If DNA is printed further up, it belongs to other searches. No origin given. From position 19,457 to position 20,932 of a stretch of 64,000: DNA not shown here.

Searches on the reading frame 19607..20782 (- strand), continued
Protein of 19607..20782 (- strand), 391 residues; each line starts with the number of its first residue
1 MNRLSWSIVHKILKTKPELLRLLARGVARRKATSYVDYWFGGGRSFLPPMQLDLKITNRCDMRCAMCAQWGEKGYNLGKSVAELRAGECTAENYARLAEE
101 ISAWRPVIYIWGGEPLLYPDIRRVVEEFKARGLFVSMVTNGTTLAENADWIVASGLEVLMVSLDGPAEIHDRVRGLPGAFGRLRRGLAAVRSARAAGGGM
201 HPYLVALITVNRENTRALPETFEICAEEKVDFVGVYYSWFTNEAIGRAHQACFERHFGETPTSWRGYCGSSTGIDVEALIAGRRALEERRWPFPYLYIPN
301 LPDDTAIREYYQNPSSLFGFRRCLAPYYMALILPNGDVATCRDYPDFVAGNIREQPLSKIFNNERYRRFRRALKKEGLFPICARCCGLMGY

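Call 47: predict_structure(alignment_id=A1)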
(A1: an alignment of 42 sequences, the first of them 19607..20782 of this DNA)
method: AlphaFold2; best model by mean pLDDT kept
length: 391 residues; sequences in the alignment: 42
mean_pLDDT: 88.2   pTM: 0.88
mean pLDDT of the five models: 88.2, 87.7, 85.1, 85.0, 83.9
residues with pLDDT >= 90: 240; 70-90: 123; 50-70: 21; < 50: 7
segments of 3 or more residues with pLDDT < 50: 387-391
pLDDT, mean of each block of 10 residues (from residue 1): 60 72 85 92 94 90 73 76 87 98 95 90 97 95 95 95 96 92 98 91 94 94 97 87 89 93 79 89 95 88 90 81 88 93 80 97 96 90 57 37
secondary structure, 60 per line:
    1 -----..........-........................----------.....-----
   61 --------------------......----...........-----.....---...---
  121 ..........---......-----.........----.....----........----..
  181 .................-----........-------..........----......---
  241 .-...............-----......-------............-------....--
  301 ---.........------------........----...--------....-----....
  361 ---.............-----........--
elements in order: H6-15 H17-40 E51-55 H81-86 H91-101 E107-111 H121-130 E134-139 H145-153 E158-162 H167-174 H179-197 E203-210 H218-227 E232-237 H243-257 H263-267 H276-287 E295-298 H304-312 H325-328 E329-332 E337-339 E348-351 H357-360 H364-376 H382-389

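Call 51: fold_search(model_id=the predicted structure, library=pdb)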
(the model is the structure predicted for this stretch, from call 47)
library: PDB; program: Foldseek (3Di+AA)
matches with E <= 10: 1613; with E <= 0.001: 105
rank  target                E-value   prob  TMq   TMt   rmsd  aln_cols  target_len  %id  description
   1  6efn                  5.3e-12  1.00  0.57  0.58   6.8       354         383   17  Structure of a RiPP maturase, SkfB (released 2018-10-24)
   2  7vob                  2.1e-11  1.00  0.55  0.65   4.5       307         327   18  The crystal structure of a Radical SAM Enzyme BlsE involved in the Biosynthesis of Blasticidin S (released 2022-05-04)
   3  8hzv_A                3.1e-11  1.00  0.57  0.48   8.3       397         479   19  The crystal structure of a Radical SAM Enzyme DesII (released 2024-07-10)
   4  5v1q_A                4.6e-11  1.00  0.55  0.51   5.2       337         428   14  Crystal structure of Streptococcus suis SuiB (released 2017-08-30)
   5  8hzy_A                8.9e-11  1.00  0.56  0.48   7.8       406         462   18  The crystal structure of a Radical SAM Enzyme DesII (released 2024-07-10)
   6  5v1q_B                8.9e-11  1.00  0.52  0.47   7.7       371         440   16  Crystal structure of Streptococcus suis SuiB (released 2017-08-30)
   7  8hzv_C                1.2e-10  1.00  0.60  0.51   6.5       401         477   18  The crystal structure of a Radical SAM Enzyme DesII (released 2024-07-10)
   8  5v1s_A                1.6e-10  1.00  0.54  0.50   6.3       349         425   15  Crystal structure of Streptococcus suis SuiB bound to S-adenosylmethionine (released 2017-08-30)
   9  6c8v                  1.8e-10  1.00  0.51  0.63   4.3       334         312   14  X-ray structure of PqqE from Methylobacterium extorquens (released 2018-02-14)
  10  8hzv_D                1.8e-10  1.00  0.55  0.46   8.2       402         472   17  The crystal structure of a Radical SAM Enzyme DesII (released 2024-07-10)
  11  8hzy_B                2.7e-10  1.00  0.57  0.50   7.3       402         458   19  The crystal structure of a Radical SAM Enzyme DesII (released 2024-07-10)
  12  8hzv_B                4.2e-10  1.00  0.55  0.46   8.0       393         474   18  The crystal structure of a Radical SAM Enzyme DesII (released 2024-07-10)
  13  2fb2_B                4.2e-10  1.00  0.52  0.61   6.9       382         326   14  Structure of the MoaA Arg17/266/268/Ala triple mutant (released 2006-05-09)
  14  5v1t_A                4.4e-10  1.00  0.54  0.48   7.7       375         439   14  Crystal structure of Streptococcus suis SuiB bound to precursor peptide SuiA (released 2017-08-30)
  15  5v1s_B                1.3e-09  1.00  0.52  0.48   7.4       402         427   15  Crystal structure of Streptococcus suis SuiB bound to S-adenosylmethionine (released 2017-08-30)
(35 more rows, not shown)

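Call 52: find_encoding_contigs(protein=P0004, flank=10000, max_places=2)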
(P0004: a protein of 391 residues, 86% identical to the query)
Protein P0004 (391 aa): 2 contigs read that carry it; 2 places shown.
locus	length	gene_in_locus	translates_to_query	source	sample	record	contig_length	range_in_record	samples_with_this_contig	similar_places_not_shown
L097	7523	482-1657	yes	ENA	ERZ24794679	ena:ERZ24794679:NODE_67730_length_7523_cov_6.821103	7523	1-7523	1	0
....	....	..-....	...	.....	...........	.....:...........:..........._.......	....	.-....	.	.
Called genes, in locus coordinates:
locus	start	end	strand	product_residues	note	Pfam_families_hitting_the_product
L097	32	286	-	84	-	-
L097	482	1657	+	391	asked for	PF04055:Radical_SAM, PF13186:SPASM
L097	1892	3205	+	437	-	PF02310:B12-binding (weak), PF04055:Radical_SAM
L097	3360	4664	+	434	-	PF00109:ketoacyl-synt, PF02801:Ketoacyl-synt_C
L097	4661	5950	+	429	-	PF00109:ketoacyl-synt, PF02801:Ketoacyl-synt_C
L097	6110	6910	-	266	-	PF01578:Cytochrom_C_asm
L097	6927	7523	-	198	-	?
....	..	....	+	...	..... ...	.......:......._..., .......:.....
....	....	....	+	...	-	?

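Call 53: find_encoding_contigs(protein=P0007, flank=10000, max_places=2)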
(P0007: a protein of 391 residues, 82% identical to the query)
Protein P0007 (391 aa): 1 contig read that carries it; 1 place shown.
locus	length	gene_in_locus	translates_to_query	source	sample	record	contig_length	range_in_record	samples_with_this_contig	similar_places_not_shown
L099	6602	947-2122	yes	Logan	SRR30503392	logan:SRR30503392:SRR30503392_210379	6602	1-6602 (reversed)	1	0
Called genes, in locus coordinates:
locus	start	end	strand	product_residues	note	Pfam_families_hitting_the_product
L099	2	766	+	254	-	?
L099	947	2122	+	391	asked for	PF04055:Radical_SAM, PF13186:SPASM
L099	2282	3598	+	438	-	PF02321:OEP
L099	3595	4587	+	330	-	PF25990:Beta-barrel_YknX (faint), PF25917:BSH_RND (faint), PF25973:BSH_CzcB, PF25984:BSH_YknX (faint)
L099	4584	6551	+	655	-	PF02463:SMC_N (faint), PF00005:ABC_tran, PF13304:AAA_21 (faint), PF12704:MacB_PCD, PF02687:FtsX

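Call 54: find_encoding_contigs(protein=P0006, flank=10000, max_places=2)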
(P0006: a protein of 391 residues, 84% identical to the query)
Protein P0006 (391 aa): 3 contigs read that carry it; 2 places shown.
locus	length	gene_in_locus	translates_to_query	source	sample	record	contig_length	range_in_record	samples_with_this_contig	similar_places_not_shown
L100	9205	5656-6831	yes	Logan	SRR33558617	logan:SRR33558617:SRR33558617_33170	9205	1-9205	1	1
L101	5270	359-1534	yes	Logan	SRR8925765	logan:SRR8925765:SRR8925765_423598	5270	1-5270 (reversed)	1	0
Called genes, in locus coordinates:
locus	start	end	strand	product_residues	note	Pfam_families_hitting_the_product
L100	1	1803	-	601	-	?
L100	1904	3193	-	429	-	PF05990:DUF900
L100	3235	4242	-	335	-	PF13387:Lnb_N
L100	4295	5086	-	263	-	PF14023:Bestrophin-like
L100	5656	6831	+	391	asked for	PF04055:Radical_SAM, PF13186:SPASM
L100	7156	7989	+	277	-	PF00497:SBP_bac_3, PF10613:Lig_chan-Glu_bd (weak)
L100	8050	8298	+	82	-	-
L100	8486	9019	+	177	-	PF18914:DUF5666 (faint)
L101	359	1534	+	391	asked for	PF04055:Radical_SAM, PF13186:SPASM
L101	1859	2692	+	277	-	PF00497:SBP_bac_3, PF10613:Lig_chan-Glu_bd (weak)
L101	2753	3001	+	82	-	-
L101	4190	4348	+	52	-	-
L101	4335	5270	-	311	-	?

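Call 59: find_encoding_contigs(protein=P0049, flank=8000, max_places=1)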
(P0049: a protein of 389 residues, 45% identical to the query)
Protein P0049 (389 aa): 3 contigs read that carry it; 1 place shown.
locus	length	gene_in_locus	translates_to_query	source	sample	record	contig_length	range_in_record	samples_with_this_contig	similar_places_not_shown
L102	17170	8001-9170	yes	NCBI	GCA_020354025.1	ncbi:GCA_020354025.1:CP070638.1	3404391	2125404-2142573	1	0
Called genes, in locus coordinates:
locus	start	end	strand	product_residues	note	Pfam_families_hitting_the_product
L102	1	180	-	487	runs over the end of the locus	PF01553:Acyltransferase, PF19277:GPAT_C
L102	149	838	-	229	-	PF24096:DUF7379 (weak)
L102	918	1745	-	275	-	PF00248:Aldo_ket_red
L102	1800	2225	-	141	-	PF00472:RF-1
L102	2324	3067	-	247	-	PF13489:Methyltransf_23 (weak), PF00891:Methyltransf_2, PF05175:MTS (weak), PF01209:Ubie_methyltran, PF13847:Methyltransf_31, PF08241:Methyltransf_11, PF08242:Methyltransf_12, PF13649:Methyltransf_25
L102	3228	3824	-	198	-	-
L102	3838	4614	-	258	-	PF14281:PDDEXK_4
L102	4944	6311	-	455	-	PF00171:Aldedh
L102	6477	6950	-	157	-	PF01242:PTPS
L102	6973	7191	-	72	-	-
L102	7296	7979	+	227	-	PF04002:RadC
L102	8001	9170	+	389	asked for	PF04055:Radical_SAM, PF13186:SPASM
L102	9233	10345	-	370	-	PF16401:DUF5009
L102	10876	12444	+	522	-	PF00890:FAD_binding_2, PF01266:DAO, PF07992:Pyr_redox_2 (faint)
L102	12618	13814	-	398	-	PF04909:Amidohydro_2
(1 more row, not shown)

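Call 60: find_encoding_contigs(protein=P0118, flank=8000, max_places=1)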
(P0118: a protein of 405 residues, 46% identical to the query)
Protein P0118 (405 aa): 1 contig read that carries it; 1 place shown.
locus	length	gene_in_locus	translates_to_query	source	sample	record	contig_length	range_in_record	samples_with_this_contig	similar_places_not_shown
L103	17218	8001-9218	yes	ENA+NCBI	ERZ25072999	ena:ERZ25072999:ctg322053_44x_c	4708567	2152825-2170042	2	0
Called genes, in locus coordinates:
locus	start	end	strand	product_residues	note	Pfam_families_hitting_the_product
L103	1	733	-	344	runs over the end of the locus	PF01522:Polysacc_deac_1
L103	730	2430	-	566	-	PF13428:TPR_14 (faint), PF24575:TPR_Slam (faint), PF14559:TPR_19 (weak)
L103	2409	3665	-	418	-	PF13506:Glyco_transf_21, PF00535:Glycos_transf_2, PF13641:Glyco_tranf_2_3, PF13632:Glyco_trans_2_3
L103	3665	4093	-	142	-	-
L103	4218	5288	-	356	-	PF21088:MS_channel_1st (weak), PF00924:MS_channel_2nd, PF21082:MS_channel_3rd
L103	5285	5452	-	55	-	-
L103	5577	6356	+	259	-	-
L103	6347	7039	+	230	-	-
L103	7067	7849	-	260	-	-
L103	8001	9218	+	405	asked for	PF04055:Radical_SAM, PF13186:SPASM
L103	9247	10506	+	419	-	-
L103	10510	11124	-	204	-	PF00072:Response_reg, PF08281:Sigma70_r4_2, PF00196:GerE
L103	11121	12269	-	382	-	PF00989:PAS, PF13188:PAS_8 (weak), PF08448:PAS_4, PF13426:PAS_9, PF00512:HisKA, PF02518:HATPase_c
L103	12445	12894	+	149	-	PF00571:CBS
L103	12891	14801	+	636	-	PF02550:AcetylCoA_hydro, PF13336:AcetylCoA_hyd_C, PF13302:Acetyltransf_3, PF00583:Acetyltransf_1, PF13508:Acetyltransf_7 (weak)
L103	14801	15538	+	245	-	PF13386:DsbD_2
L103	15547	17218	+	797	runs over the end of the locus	PF12156:ATPase-cat_bd, PF00122:E1-E2_ATPase, PF00702:Hydrolase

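Call 61: find_encoding_contigs(protein=P0100, flank=8000, max_places=1)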
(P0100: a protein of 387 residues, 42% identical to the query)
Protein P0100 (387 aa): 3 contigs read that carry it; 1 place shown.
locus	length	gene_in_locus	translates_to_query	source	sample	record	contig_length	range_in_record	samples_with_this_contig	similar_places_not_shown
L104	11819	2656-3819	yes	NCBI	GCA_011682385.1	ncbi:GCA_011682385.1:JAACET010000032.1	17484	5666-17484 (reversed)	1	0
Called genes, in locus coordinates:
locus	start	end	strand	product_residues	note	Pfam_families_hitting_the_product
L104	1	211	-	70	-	?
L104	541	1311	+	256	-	PF02596:DUF169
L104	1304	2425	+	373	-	PF00465:Fe-ADH, PF13685:Fe-ADH_2, PF25137:ADH_Fe_C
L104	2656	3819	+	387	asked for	PF04055:Radical_SAM, PF13186:SPASM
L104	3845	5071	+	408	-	PF13506:Glyco_transf_21, PF00535:Glycos_transf_2, PF13641:Glyco_tranf_2_3, PF13632:Glyco_trans_2_3 (weak)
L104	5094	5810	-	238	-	PF00596:Aldolase_II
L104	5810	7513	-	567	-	PF00370:FGGY_N, PF02782:FGGY_C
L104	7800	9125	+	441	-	PF05496:RuvB_N, PF06068:TIP49 (faint), PF01078:Mg_chelatase (faint), PF13173:AAA_14 (weak), PF13191:AAA_16 (faint), PF00004:AAA, PF16193:AAA_assoc_2, PF12002:MgsA_C, +1 more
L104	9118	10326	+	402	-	PF00149:Metallophos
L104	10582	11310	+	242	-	-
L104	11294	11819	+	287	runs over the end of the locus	-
